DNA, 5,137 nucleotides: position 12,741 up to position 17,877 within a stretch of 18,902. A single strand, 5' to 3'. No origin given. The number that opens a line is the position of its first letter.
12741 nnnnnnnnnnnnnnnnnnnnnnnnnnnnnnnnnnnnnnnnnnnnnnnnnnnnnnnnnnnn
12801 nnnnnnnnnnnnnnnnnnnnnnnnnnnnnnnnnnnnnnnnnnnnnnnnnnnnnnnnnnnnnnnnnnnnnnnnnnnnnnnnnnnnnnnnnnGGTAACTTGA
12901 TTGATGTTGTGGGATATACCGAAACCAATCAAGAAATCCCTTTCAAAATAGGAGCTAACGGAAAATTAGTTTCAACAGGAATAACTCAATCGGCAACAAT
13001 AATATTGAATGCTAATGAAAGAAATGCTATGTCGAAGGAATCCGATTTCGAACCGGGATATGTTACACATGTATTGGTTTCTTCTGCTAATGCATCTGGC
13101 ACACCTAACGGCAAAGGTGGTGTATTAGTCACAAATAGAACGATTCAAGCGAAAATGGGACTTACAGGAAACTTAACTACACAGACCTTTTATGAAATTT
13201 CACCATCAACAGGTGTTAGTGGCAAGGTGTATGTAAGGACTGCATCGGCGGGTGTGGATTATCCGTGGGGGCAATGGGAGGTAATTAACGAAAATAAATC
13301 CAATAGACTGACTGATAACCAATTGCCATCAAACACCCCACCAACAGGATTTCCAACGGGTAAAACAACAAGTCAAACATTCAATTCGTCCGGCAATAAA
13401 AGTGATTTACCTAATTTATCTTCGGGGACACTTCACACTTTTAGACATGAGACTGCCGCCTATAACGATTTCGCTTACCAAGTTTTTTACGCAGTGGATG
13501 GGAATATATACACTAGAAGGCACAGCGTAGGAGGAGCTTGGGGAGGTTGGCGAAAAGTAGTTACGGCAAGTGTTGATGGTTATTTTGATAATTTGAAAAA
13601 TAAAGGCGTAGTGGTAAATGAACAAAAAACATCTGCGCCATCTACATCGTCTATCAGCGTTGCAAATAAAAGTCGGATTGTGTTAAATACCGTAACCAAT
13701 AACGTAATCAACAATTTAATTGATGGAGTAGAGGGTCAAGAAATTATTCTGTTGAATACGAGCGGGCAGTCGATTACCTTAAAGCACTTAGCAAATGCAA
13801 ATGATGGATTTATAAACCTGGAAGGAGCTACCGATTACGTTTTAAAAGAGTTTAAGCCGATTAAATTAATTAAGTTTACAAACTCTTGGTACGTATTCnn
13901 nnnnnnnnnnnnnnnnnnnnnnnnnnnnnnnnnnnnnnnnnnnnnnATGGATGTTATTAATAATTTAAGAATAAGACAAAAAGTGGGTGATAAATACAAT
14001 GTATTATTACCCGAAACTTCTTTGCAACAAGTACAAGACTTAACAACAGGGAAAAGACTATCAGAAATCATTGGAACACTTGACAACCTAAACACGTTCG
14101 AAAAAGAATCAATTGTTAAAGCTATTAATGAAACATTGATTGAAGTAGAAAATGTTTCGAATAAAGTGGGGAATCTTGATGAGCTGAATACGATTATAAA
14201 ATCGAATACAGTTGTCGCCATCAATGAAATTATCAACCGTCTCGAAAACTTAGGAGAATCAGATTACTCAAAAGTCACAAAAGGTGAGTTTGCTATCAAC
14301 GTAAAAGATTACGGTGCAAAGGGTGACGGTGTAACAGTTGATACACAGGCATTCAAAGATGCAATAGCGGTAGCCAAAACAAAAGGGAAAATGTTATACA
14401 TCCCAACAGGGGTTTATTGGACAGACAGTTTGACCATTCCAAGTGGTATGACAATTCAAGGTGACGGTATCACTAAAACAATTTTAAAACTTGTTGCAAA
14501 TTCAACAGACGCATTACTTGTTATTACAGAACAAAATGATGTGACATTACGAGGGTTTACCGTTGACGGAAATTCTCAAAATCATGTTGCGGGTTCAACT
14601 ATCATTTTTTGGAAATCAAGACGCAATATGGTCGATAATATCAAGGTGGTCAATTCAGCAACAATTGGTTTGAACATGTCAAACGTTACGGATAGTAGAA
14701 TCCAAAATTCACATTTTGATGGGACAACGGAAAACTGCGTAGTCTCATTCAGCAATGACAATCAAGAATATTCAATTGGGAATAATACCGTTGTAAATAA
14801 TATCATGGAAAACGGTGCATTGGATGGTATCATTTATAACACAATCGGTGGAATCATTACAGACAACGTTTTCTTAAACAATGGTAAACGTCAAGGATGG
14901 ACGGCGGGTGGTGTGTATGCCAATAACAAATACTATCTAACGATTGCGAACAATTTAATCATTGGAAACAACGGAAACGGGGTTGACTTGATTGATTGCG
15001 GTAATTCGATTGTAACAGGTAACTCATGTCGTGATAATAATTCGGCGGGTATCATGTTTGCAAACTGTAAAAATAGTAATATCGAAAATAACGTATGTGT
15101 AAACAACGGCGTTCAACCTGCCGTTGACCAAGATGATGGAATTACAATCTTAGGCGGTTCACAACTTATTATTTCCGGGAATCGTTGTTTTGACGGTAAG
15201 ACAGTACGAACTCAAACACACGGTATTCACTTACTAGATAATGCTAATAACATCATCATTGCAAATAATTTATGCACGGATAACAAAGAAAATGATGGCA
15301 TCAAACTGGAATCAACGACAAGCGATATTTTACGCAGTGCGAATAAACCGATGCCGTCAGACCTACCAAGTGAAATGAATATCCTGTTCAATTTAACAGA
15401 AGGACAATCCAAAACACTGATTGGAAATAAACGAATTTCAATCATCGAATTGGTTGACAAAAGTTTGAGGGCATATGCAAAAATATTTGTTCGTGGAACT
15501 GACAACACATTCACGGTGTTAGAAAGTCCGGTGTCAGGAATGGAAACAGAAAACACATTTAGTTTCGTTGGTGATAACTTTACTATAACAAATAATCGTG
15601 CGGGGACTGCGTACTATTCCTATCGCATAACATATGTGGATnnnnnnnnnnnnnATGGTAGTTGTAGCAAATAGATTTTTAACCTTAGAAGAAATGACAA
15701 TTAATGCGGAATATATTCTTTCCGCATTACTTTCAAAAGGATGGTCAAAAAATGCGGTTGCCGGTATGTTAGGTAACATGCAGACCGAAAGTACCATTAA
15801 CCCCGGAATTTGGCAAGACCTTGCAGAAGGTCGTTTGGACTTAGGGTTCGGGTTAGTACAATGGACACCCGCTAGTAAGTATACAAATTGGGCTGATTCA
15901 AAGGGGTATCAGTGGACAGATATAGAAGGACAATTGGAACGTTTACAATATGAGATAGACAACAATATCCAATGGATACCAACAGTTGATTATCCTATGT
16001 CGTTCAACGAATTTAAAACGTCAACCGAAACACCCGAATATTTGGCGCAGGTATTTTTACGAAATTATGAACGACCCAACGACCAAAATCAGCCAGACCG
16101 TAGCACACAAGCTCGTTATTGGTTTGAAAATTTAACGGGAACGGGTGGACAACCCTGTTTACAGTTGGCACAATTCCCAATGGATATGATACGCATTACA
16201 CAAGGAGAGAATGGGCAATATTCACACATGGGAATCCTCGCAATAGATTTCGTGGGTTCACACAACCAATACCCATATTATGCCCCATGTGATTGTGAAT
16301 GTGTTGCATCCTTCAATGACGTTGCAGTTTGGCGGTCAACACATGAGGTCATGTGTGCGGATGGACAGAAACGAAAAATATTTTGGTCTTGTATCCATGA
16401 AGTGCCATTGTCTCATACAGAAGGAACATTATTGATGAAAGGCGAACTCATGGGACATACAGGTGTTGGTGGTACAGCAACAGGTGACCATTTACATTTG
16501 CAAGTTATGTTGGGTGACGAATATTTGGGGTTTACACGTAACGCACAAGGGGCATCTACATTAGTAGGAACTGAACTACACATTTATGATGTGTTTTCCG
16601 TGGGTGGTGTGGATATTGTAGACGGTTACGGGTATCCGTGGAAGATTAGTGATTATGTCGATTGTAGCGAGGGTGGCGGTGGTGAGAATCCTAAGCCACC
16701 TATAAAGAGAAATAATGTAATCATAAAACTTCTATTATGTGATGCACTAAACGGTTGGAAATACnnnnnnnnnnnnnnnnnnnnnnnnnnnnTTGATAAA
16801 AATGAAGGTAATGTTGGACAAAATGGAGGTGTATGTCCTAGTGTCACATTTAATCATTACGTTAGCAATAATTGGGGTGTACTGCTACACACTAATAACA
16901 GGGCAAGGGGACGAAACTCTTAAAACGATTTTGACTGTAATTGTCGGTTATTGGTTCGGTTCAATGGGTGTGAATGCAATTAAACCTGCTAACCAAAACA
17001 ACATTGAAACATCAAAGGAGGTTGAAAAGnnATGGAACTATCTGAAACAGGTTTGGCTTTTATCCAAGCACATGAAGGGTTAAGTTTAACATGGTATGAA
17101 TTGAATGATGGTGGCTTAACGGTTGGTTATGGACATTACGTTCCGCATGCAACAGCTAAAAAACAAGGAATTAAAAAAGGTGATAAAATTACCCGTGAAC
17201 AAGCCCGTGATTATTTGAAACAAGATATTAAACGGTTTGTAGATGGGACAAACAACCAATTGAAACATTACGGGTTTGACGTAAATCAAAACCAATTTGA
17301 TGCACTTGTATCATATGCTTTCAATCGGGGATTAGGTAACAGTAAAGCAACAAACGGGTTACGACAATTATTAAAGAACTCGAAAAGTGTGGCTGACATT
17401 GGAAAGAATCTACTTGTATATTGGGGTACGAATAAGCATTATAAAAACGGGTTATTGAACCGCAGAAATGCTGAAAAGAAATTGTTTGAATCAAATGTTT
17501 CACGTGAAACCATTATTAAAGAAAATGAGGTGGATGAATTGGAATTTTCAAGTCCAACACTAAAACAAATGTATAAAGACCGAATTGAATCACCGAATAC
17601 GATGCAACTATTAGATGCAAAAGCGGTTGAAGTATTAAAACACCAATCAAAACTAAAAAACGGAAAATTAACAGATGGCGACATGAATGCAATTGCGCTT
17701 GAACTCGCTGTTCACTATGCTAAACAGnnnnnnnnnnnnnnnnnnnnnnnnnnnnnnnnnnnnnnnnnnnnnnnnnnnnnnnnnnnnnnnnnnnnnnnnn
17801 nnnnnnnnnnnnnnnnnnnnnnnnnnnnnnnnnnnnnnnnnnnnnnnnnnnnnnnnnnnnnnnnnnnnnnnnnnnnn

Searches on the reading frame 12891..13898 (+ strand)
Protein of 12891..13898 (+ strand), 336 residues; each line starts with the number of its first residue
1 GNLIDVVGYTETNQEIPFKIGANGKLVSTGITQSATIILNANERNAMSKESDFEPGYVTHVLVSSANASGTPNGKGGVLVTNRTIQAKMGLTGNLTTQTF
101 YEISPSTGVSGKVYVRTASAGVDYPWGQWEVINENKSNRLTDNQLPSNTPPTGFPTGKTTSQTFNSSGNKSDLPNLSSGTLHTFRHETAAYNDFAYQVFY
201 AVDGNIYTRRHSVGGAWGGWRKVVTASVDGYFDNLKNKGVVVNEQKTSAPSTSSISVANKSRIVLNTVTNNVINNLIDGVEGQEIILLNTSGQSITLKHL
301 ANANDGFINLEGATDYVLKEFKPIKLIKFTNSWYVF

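Call 49: search_protein_families(library=pfam, proteins=[window:12891-13898:+], max_evalue=1)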
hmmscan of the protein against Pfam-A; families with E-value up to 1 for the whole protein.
window:12891-13898:+ (336 aa): 1 family
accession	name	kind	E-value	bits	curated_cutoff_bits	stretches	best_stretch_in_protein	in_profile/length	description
PF25692.1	Phage_depo_C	-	0.00022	22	25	1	255-322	12-78/90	Phage depolymerase C-terminal beta sandwich domain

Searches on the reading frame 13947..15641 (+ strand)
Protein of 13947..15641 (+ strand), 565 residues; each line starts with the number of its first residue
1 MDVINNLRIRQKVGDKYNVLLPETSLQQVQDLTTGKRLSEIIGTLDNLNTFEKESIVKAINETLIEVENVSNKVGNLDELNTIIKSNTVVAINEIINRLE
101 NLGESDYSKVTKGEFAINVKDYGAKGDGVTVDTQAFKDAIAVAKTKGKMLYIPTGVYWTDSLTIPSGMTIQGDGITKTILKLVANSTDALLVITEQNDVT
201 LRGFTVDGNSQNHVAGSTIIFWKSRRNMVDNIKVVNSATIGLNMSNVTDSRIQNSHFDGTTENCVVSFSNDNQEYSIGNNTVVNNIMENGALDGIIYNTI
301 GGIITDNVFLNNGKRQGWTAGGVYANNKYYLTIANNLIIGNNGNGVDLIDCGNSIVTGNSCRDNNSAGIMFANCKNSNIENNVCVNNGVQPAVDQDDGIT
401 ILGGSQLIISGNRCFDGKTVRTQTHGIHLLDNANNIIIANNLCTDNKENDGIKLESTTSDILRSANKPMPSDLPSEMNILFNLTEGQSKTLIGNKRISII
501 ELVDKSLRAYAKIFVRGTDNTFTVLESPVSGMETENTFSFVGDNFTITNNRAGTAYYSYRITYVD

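Call 3: search_protein_families(library=pfam, proteins=[window:13947-15641:+], max_evalue=0.01)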
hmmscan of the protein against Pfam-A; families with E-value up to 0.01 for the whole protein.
window:13947-15641:+ (565 aa): 3 families
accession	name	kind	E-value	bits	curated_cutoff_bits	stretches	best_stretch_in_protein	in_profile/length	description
PF12708.12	Pect-lyase_RHGA_epim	-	2.3e-19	70.5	27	1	117-365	2-207/213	Rhamnogalacturonase A/epimerase, pectate lyase-like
PF13229.12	Beta_helix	-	1.2e-15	58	25.9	2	294-461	2-151/158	Right handed beta helix region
PF05048.19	NosD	-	5.7e-09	36.2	23.6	2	208-391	14-176/212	Periplasmic copper-binding protein (NosD)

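Call 4: search_protein_families(library=phrogs, proteins=[window:13947-15641:+], max_evalue=0.001)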
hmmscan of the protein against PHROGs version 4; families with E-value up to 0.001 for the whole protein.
window:13947-15641:+ (565 aa): 11 families
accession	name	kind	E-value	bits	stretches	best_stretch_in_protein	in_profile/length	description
phrog_7458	-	tail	9.4e-12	45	2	107-179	119-187/732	tail spike protein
phrog_2234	-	tail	2.3e-10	40.7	1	96-213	162-292/757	tail spike protein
phrog_18522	-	tail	3.7e-10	39.8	1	115-191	172-246/612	tail protein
phrog_4775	-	connector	3.7e-10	39.5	1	107-388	123-382/876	pre-neck appendage protein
phrog_17212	-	connector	4.5e-10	39.6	1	52-172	81-198/631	pre-neck appendage protein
phrog_25848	-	tail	7.3e-10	38.7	1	41-111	104-171/598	tail fiber protein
phrog_14558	-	tail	1.7e-09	37.5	1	81-193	69-183/740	tail spike protein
phrog_17312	-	tail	9.1e-07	28.5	1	117-210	295-393/792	tail protein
phrog_9707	-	tail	2e-06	27.7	1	85-225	156-292/667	tail protein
phrog_7173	-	tail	6.7e-06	26.2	1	109-189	209-288/626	tail spike protein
phrog_4757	-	unknown function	2.4e-05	24.7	0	66-145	25-103/359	-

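Call 71: search_solved_structures(query=window:13947-15641:+, max_evalue=0.1, show_alignments=0)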
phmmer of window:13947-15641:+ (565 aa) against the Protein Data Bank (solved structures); distinct sequences matched with E-value up to 0.1: 16.
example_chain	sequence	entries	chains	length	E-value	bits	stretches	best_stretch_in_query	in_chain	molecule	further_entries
3gq7_A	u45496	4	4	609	7e-08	34.6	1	114-216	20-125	Preneck appendage protein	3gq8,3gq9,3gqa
5m5z_A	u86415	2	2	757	4.1e-06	28.7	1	99-175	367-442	Beta-1,3-glucanase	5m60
3eqn_A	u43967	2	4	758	1.9e-05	26.6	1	98-173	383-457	Glucan 1,3-beta-glucosidase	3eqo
7b7a_A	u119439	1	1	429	2.9e-05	25.9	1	116-300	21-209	Pectin lyase-like superfamily protein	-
2pyg_A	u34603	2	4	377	4e-05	25.5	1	117-213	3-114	Poly(beta-D-mannuronate) C5 epimerase 4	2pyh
8ikx_A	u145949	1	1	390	4.3e-05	25.4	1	116-300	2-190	Pectin lyase-like superfamily protein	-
3jur_A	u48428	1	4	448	0.00012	23.9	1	116-177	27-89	Exo-poly-alpha-D-galacturonosidase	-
2uve_A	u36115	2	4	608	0.00035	22.4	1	115-171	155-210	EXOPOLYGALACTURONASE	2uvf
3zpp_A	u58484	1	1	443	0.0005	21.9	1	115-163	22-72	CELL WALL SURFACE ANCHOR FAMILY PROTEIN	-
4urr_A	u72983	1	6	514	0.0046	18.7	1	112-211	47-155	BIFUNCTIONAL TAIL PROTEIN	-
2vbe_A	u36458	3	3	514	0.0046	18.7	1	112-211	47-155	TAILSPIKE-PROTEIN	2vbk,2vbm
7sg7_A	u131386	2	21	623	0.0063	18.2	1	112-210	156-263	Gene 14 protein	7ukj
4ozy_A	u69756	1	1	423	0.019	16.7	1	305-390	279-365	Poly(beta-D-mannuronate) C5 epimerase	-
4ozz_A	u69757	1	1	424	0.019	16.7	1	305-390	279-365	Poly(beta-D-mannuronate) C5 epimerase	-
4nk8_A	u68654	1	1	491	0.02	16.6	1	305-390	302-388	Poly(beta-D-mannuronate) C5 epimerase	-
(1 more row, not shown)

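Call 79: search_protein_families(library=ncbifam, proteins=[window:13947-15641:+], max_evalue=0.01)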
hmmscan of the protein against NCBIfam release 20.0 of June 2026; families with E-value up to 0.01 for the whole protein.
window:13947-15641:+ (565 aa): 3 families
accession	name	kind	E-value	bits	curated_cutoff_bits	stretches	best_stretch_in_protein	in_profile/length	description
TIGR04247.1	NosD_copper_fam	subfamily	1.4e-13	50.2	300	1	138-449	3-288/377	nitrous oxide reductase family maturation protein NosD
NF049898.1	RhamgalacuronBT4146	equivalog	6.8e-08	31.7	500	1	119-171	1-54/445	rhamnogalacturonidase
TIGR03805.1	beta_helix_1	subfamily_domain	0.00011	21.4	141.5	1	144-219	8-87/314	parallel beta-helix domain-containing protein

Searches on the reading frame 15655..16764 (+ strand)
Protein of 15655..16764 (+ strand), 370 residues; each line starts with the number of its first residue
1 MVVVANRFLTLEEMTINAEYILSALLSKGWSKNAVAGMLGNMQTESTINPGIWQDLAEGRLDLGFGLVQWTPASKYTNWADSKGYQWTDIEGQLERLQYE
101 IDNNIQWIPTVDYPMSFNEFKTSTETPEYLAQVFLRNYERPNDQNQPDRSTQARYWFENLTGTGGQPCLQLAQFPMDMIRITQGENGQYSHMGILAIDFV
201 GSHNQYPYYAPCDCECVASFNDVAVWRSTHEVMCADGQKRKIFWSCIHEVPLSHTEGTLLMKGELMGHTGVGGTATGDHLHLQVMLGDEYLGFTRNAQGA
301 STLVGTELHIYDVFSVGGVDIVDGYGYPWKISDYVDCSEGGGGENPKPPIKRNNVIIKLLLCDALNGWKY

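Call 3: search_protein_families(library=pfam, proteins=[window:15655-16764:+], max_evalue=0.01)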
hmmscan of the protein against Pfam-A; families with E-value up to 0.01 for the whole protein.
window:15655-16764:+ (370 aa): 1 family
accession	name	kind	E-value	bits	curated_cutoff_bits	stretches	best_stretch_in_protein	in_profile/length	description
PF18013.6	Phage_lysozyme2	-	1.6e-38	132.5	28.2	1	17-160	2-140/140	Phage tail lysozyme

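Call 4: search_protein_families(library=phrogs, proteins=[window:15655-16764:+], max_evalue=0.001)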
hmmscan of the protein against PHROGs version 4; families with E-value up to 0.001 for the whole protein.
window:15655-16764:+ (370 aa): 7 families
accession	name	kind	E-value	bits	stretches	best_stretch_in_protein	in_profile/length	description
phrog_11037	-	unknown function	1.8e-142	475.9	1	1-369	1-364/365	-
phrog_9066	-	lysis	1.6e-27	97.5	1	168-341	12-179/413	endolysin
phrog_1067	-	head and packaging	2.2e-17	63.8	1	17-288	572-848/991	minor head protein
phrog_8949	-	unknown function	2.3e-11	44.8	1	23-104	341-419/557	-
phrog_512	-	unknown function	1.7e-07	32.1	1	3-94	43-143/199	-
phrog_9570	-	tail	4.7e-07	30.1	1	17-149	479-604/689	tail length tape measure protein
phrog_35693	-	unknown function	0.00026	20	1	21-160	162-303/858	-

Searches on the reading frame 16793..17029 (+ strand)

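Call 49: search_protein_families(library=pfam, proteins=[window:16793-17029:+], max_evalue=1)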
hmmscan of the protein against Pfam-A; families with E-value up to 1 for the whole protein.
window:16793-17029:+ (79 aa): 1 family
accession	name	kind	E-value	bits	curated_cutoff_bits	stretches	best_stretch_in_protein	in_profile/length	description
PF06496.16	DUF1097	-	0.004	17.8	24.6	1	14-68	15-69/142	Protein of unknown function (DUF1097)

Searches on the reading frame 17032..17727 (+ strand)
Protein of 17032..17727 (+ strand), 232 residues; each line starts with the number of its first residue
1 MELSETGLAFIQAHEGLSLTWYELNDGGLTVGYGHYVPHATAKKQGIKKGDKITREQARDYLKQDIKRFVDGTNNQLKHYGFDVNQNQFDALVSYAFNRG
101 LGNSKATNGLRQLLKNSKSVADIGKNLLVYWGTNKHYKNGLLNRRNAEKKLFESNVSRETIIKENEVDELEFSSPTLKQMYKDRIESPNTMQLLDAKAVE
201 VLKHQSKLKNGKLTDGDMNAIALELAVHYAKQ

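Call 49: search_protein_families(library=pfam, proteins=[window:17032-17727:+], max_evalue=1)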
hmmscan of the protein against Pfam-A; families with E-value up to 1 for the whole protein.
window:17032-17727:+ (232 aa): 3 families
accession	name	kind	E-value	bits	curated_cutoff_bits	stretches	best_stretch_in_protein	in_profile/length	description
PF00959.24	Phage_lysozyme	-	5.2e-25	88.6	22.3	1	13-148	2-125/125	Phage lysozyme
PF04069.17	OpuAC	-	0.0059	16.7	21.2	1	27-95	82-164/257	Substrate binding domain of ABC-type glycine betaine transport system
PF06815.18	RVT_connect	-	0.093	13.4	23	1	75-139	15-74/102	Reverse transcriptase connection domain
